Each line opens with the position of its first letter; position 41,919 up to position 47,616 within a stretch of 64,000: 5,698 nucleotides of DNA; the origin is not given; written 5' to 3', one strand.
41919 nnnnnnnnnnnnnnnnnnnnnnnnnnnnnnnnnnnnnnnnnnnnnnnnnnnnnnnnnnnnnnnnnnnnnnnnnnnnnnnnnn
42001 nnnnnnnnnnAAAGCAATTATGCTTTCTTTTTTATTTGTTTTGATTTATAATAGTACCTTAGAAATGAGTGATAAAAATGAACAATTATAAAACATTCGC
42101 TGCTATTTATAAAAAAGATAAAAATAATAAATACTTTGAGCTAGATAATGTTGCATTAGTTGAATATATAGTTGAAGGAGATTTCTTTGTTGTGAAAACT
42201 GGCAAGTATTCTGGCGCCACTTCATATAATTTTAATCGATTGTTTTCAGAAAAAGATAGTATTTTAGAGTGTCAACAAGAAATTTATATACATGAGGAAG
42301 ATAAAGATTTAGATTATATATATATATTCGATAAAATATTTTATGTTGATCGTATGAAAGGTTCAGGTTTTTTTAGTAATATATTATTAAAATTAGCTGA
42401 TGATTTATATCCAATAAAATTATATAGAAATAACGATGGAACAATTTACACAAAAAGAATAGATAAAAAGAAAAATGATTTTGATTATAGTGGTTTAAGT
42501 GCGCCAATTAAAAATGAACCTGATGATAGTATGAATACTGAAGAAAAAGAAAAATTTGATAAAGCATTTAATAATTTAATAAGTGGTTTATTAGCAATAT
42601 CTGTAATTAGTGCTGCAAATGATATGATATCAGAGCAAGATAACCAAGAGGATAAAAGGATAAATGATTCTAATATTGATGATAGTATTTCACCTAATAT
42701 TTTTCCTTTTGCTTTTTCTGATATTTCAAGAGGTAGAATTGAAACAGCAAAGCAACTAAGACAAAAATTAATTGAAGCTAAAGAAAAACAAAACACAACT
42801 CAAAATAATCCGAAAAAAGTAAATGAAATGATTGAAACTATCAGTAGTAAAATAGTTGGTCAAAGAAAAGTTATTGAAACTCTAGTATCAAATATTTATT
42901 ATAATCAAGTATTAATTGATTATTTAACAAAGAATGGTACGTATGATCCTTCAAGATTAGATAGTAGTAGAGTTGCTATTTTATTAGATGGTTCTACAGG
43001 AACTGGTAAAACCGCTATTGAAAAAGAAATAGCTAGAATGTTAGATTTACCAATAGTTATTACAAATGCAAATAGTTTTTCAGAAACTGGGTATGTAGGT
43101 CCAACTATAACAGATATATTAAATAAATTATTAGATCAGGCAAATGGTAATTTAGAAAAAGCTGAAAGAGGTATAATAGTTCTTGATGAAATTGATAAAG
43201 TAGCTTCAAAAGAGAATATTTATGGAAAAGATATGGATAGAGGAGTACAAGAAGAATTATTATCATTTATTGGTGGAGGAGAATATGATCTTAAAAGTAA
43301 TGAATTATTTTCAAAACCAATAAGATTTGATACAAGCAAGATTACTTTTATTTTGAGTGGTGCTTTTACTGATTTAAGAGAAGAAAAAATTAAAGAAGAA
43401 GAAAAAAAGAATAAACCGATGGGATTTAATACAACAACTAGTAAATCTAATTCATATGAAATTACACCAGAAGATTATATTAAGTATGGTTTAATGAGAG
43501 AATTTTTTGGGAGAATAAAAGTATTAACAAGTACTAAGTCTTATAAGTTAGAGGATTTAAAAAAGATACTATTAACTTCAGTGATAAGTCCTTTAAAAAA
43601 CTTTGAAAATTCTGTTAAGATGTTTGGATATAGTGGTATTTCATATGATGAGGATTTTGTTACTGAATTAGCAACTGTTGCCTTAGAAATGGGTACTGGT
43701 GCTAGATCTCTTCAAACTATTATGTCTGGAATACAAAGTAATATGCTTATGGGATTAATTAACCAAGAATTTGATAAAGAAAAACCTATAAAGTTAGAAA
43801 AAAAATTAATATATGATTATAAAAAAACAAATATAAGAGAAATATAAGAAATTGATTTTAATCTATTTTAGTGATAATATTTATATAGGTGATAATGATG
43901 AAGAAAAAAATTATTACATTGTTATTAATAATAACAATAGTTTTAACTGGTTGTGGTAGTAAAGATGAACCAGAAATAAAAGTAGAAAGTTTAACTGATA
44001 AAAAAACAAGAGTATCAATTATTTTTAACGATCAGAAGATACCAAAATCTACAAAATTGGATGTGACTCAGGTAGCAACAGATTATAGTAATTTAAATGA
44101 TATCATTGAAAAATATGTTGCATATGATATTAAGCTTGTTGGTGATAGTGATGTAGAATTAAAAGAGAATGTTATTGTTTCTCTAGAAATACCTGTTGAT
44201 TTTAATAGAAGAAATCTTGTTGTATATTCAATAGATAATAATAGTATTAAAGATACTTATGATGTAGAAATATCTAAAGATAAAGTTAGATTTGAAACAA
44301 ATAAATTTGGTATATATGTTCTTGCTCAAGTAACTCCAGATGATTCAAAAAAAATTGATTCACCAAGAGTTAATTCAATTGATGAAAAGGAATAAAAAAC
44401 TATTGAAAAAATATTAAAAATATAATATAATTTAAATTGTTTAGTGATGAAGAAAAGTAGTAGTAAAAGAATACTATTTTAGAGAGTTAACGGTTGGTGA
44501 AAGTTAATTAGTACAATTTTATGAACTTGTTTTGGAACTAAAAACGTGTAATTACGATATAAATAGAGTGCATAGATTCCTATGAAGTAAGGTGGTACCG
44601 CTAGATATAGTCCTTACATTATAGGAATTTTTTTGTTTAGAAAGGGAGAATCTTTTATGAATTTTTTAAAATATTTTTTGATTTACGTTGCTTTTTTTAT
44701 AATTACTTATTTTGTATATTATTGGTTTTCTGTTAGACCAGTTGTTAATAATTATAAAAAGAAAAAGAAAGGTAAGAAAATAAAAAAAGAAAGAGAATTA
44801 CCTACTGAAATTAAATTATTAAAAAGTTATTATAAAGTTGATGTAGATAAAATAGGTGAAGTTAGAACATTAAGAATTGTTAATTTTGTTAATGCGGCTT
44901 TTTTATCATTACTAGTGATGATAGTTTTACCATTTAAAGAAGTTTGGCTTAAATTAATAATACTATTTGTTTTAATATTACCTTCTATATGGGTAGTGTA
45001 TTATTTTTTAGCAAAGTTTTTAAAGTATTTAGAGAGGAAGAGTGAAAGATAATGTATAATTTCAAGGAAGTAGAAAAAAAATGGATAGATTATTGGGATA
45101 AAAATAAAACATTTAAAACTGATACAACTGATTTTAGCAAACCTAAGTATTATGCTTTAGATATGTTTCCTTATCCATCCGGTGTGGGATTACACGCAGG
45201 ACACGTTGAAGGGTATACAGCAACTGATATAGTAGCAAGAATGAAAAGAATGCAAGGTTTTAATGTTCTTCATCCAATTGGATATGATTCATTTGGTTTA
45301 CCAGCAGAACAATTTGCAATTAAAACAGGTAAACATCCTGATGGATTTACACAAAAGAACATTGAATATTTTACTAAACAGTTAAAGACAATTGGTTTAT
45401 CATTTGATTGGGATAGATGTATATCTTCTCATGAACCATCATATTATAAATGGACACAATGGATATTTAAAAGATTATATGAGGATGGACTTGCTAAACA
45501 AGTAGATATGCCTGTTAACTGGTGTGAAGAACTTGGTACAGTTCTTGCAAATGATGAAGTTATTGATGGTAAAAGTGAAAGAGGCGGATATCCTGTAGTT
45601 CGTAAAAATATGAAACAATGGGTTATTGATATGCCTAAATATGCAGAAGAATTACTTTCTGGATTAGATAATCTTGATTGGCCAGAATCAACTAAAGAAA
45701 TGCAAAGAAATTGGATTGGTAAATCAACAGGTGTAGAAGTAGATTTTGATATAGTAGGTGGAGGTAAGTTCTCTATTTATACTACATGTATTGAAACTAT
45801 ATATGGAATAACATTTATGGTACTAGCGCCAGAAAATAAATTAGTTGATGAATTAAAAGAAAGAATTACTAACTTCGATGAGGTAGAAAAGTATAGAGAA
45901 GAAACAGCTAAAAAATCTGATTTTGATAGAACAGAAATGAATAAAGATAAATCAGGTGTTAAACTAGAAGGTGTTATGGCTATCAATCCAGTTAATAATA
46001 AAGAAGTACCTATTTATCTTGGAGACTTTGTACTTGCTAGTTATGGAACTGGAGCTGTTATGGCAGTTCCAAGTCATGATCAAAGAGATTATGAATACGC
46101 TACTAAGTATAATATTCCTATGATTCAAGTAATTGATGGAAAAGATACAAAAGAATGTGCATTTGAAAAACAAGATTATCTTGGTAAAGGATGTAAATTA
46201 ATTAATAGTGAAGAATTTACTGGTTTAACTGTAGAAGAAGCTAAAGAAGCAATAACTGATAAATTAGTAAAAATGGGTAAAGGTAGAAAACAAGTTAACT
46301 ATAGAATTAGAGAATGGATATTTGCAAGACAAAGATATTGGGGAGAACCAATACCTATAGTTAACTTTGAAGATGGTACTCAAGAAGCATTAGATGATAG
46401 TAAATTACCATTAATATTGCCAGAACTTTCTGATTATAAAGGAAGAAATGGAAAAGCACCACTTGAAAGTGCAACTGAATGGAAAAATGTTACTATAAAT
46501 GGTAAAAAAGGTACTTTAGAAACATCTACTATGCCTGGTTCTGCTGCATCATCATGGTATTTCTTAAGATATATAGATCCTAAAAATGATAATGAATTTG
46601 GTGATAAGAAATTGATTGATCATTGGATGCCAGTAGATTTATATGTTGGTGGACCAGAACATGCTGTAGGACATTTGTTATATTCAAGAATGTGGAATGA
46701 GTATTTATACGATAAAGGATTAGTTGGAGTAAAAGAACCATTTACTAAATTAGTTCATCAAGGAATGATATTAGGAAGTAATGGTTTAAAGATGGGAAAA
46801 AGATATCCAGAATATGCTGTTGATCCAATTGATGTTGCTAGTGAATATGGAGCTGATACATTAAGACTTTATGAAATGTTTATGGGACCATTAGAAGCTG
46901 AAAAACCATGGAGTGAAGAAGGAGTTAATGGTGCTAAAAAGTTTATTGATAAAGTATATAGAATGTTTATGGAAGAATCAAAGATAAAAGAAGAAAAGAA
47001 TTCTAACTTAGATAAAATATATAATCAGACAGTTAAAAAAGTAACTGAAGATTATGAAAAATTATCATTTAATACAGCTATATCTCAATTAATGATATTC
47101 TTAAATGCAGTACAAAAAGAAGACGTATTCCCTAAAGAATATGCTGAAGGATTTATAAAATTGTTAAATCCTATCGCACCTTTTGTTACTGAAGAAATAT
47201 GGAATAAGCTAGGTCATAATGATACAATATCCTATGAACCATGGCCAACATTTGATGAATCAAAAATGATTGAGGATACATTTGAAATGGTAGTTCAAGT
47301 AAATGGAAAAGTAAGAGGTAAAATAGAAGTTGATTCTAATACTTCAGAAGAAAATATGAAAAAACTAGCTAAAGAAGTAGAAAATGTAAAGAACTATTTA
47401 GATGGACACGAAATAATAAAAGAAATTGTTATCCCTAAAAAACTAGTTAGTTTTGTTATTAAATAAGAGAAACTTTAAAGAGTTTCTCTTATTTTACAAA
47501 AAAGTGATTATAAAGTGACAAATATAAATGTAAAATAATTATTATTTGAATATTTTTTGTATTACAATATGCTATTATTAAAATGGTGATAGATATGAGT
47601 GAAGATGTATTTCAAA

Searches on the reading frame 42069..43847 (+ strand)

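Call 90: search_protein_families(library=pfam, proteins=[window:42069-43847:+], max_evalue=0.001)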
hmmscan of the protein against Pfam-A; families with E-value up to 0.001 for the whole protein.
window:42069-43847:+ (592 aa): 4 families
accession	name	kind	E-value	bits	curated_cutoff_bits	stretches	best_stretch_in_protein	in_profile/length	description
PF07724.20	AAA_2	-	7.5e-18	65.6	27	1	302-484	4-164/166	AAA domain (Cdc48 subfamily)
PF00004.35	AAA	-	3e-13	50.8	21.2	1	304-430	1-107/131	ATPase family associated with various cellular activities (AAA)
PF00158.32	Sigma54_activat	-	7.3e-07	29.5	20.2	0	357-380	84-107/168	Sigma-54 interaction domain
PF00493.29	MCM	-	5.1e-06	26.2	23.3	1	242-382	6-137/224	MCM P-loop domain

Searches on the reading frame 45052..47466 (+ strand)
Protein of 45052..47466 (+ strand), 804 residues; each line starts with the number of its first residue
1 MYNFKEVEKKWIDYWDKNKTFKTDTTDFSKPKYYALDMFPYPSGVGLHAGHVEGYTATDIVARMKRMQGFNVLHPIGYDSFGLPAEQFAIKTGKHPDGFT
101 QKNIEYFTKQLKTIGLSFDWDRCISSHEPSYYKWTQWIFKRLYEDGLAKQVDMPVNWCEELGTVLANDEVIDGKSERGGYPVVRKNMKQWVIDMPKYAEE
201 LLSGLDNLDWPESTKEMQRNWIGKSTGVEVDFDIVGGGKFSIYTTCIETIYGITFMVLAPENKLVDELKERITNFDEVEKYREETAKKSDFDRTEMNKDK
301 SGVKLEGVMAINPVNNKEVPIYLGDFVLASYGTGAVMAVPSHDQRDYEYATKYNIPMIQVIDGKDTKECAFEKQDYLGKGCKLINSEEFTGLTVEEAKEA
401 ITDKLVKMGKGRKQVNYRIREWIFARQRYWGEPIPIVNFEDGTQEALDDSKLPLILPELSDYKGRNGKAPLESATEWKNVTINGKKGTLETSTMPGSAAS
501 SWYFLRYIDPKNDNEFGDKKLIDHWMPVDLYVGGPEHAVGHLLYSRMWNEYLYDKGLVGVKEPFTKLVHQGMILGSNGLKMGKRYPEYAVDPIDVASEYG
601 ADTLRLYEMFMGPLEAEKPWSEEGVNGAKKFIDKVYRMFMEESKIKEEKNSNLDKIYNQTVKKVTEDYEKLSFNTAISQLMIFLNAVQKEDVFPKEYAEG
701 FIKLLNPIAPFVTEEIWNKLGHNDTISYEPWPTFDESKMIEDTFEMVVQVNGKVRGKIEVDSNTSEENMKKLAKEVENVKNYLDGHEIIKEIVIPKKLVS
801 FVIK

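Call 6: search_protein_families(library=ncbifam, proteins=[window:45052-47466:+], max_evalue=0.01)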
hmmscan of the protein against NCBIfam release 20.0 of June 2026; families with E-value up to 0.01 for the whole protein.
window:45052-47466:+ (804 aa): 17 families
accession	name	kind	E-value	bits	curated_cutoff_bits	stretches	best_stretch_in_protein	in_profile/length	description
TIGR00396.1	leuS_bact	equivalog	2.3e-298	992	548.4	2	2-576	1-570/843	leucine--tRNA ligase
TIGR00422.1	valS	equivalog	8.5e-68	229.2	612.1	3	2-174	5-191/863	valine--tRNA ligase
NF009687.0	PRK13208.1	equivalog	1e-67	229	738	4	2-173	10-192/801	valine--tRNA ligase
NF008957.0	PRK12300.1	subfamily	3e-66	224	677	3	2-175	4-199/946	leucine--tRNA ligase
NF004349.1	PRK05729.1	equivalog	1e-56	192.7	704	3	2-177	4-192/860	valine--tRNA ligase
TIGR00395.1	leuS_arch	equivalog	1.3e-53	182.2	648.5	3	101-347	114-316/938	leucine--tRNA ligase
TIGR00392.1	ileS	equivalog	2.6e-50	171.5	621.4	4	2-171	6-192/861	isoleucine--tRNA ligase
NF000540.1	alt_ValS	exception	6.9e-35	120.2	900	3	5-87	7-88/827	valine--tRNA ligase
NF011492.0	PRK14900.1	equivalog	3.7e-30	104.5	1783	2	2-178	13-205/1044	valine--tRNA ligase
NF040702.1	ileS_w_GNAT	exception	1.1e-22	79.6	1999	3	7-170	22-207/1100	isoleucine--tRNA ligase, N-acetyltransferase domain-containing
TIGR00398.1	metG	equivalog_domain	9e-20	70.9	336.35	1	40-174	8-139/530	methionine--tRNA ligase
NF000257.1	MupA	exception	2.6e-19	68.5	1900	2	12-89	13-90/1024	mupirocin-resistant isoleucine--tRNA ligase MupA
NF001100.0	PRK00133.1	equivalog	7.6e-18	64.4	587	1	40-156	14-127/676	methionine--tRNA ligase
NF000258.1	MupB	exception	1.2e-16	59.8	1900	3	8-90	9-91/1033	mupirocin-resistant isoleucine--tRNA ligase MupB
NF008900.0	PRK12267.1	equivalog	1.3e-12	47.1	598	1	39-203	12-174/648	methionine--tRNA ligase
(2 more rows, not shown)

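Call 20: find_related_loci(query=window:45052-47466:+, collection=genome_contigs, flank=10000)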
Query window:45052-47466:+ (804 aa) in genome_contigs; peptide patterns used: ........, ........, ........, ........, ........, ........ (x = any residue, [..] = any of these).
162 stretches matched a pattern; 120 encode a relative of the query (tblastn E <= 1e-3); the best 80 are kept; 80 distinct loci.
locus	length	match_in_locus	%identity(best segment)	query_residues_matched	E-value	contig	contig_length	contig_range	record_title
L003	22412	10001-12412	92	1-804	0e+0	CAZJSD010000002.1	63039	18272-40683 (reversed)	MAG TPA_asm: uncultured Muribaculaceae bacterium isolate SRP278969_co1_136 genome assembly, contig: NODE_288_length_6303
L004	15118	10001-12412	90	1-804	0e+0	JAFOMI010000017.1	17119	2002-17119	MAG: Bacilli bacterium isolate RGIG598 Dairy_cattle_Duodenum.Co__c604580, whole genome shotgun sequence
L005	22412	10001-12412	83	1-804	0e+0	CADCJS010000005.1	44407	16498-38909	MAG: uncultured Erysipelotrichaceae bacterium isolate RUG14709 genome assembly, contig: RUG14709_asm_5, whole genome sho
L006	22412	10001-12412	95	1-804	0e+0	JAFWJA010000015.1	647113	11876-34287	MAG: Bacilli bacterium isolate RGIG5784 Sheep_Ileum-5__c1190, whole genome shotgun sequence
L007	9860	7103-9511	77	2-804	0e+0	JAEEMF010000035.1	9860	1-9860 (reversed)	MAG: Bacilli bacterium isolate Tb.RUG.233 k141_4899263_flag=0_multi=29.7671_len=9860, whole genome shotgun sequence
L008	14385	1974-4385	75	1-804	0e+0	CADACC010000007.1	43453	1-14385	MAG: uncultured Erysipelotrichaceae bacterium isolate RUG13160 genome assembly, contig: RUG13160_asm_7, whole genome sho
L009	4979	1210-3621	75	1-804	0e+0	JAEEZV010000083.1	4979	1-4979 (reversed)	MAG: Bacillales bacterium isolate Tb.RUG.93 k141_10903414_flag=0_multi=273.7594_len=4979, whole genome shotgun sequence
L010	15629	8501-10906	74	3-804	0e+0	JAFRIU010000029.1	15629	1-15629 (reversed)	MAG: Bacilli bacterium isolate RGIG2508 Goat_Jejunum-3__c239509, whole genome shotgun sequence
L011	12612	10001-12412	74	1-804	0e+0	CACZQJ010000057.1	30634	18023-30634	MAG: uncultured Erysipelotrichaceae bacterium isolate RUG12855 genome assembly, contig: RUG12855_asm_57, whole genome sh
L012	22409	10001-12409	74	1-803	0e+0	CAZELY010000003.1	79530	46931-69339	MAG TPA_asm: uncultured Muribaculaceae bacterium isolate SRP278969_co1_137 genome assembly, contig: NODE_167_length_7953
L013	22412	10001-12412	73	1-804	0e+0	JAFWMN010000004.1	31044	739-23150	MAG: Bacilli bacterium isolate RGIG5875 Sheep_Jejunum-3__c221, whole genome shotgun sequence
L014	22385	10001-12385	75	1-795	0e+0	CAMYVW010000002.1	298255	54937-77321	MAG TPA_asm: uncultured Tenericutes bacterium isolate SRR10912535_bin.32_metaWRAP_v1.3_MAG genome assembly, contig: ERZ1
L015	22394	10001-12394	73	2-802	0e+0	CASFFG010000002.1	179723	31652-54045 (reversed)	uncultured Christensenella sp. isolate O38_L1_321321_idba_bin.26 genome assembly, contig: O38_L1_321321_idba_bin.26.fa_s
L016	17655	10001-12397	73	2-803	0e+0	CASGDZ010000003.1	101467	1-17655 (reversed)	uncultured Christensenella sp. isolate O16_L3_313313_idba_bin.1 genome assembly, contig: O16_L3_313313_idba_bin.1.fa_sca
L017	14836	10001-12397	72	2-803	0e+0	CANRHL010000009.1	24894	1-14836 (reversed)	MAG: uncultured Clostridia bacterium isolate Lapin-030__bin21 genome assembly, contig: Lapin-030__NODE_2792_length_24894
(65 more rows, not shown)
